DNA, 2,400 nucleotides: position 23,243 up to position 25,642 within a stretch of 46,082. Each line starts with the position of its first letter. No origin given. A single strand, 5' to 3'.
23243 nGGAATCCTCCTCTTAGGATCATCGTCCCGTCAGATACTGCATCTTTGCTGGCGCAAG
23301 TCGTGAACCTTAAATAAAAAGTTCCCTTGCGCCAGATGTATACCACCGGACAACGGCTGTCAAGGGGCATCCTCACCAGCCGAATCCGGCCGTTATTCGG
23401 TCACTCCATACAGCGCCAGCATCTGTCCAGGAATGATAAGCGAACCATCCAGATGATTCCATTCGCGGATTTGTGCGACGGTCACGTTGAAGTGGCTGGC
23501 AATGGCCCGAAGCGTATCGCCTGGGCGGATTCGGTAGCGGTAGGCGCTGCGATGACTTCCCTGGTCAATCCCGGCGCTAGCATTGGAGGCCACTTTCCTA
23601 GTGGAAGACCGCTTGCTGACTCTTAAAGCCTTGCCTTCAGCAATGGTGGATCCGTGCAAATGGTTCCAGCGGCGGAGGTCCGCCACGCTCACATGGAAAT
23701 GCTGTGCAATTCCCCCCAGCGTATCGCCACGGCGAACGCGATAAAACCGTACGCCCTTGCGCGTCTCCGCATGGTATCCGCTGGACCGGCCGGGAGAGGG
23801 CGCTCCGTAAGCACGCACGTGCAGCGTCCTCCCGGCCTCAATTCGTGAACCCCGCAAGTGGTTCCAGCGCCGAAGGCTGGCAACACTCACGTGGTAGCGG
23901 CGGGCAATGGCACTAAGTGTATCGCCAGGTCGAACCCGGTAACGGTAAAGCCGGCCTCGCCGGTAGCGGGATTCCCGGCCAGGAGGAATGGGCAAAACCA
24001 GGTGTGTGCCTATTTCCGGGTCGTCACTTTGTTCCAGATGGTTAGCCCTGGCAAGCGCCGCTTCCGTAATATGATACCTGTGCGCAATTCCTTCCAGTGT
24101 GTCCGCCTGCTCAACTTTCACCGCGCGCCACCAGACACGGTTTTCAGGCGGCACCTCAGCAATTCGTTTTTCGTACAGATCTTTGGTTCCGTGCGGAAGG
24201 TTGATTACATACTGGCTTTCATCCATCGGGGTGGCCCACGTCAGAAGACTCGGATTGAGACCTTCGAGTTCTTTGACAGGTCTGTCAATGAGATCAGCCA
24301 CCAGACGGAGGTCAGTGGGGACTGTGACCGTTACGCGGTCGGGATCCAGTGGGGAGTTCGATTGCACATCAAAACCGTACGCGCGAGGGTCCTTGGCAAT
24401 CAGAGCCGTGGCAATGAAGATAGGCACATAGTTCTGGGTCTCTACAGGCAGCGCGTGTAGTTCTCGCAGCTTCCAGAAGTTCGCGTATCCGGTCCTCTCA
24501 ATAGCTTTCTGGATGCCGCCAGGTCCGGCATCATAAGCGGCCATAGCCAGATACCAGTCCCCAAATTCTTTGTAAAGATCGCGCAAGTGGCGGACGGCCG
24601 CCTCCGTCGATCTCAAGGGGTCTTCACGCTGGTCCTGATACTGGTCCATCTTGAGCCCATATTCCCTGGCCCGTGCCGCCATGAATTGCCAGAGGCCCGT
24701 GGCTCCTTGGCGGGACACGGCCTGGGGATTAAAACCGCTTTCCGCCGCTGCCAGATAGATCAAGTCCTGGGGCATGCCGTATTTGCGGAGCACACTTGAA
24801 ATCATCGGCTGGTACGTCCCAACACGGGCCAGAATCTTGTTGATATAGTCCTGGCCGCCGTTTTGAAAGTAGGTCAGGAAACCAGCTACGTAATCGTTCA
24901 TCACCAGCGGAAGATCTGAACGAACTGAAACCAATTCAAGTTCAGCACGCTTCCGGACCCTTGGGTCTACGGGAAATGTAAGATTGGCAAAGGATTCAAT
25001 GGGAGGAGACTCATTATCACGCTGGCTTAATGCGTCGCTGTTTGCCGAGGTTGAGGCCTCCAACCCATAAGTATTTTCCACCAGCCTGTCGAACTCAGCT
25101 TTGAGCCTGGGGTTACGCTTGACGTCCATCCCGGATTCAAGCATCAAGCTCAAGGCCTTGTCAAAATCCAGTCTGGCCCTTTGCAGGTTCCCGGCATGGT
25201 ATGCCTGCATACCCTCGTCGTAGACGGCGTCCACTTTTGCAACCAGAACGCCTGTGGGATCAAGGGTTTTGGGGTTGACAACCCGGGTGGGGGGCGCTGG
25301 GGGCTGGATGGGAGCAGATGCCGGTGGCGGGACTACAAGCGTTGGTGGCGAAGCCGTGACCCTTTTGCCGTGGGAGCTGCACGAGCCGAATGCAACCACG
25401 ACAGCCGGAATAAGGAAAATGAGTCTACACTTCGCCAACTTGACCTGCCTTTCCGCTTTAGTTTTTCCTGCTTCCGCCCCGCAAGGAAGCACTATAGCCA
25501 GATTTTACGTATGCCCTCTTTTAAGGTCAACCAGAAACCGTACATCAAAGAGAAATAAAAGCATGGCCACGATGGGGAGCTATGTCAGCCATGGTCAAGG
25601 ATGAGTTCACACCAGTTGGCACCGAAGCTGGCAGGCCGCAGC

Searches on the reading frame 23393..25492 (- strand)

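Call 83: search_protein_families(library=padloc, proteins=[window:23393-25492:-], max_evalue=0.01)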
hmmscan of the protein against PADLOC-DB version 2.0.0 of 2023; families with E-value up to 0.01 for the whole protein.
window:23393-25492:- (699 aa): 1 family
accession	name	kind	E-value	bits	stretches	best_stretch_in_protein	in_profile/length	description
PDLC04133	mad1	-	0.0002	19.6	0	525-545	7-27/60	mads_1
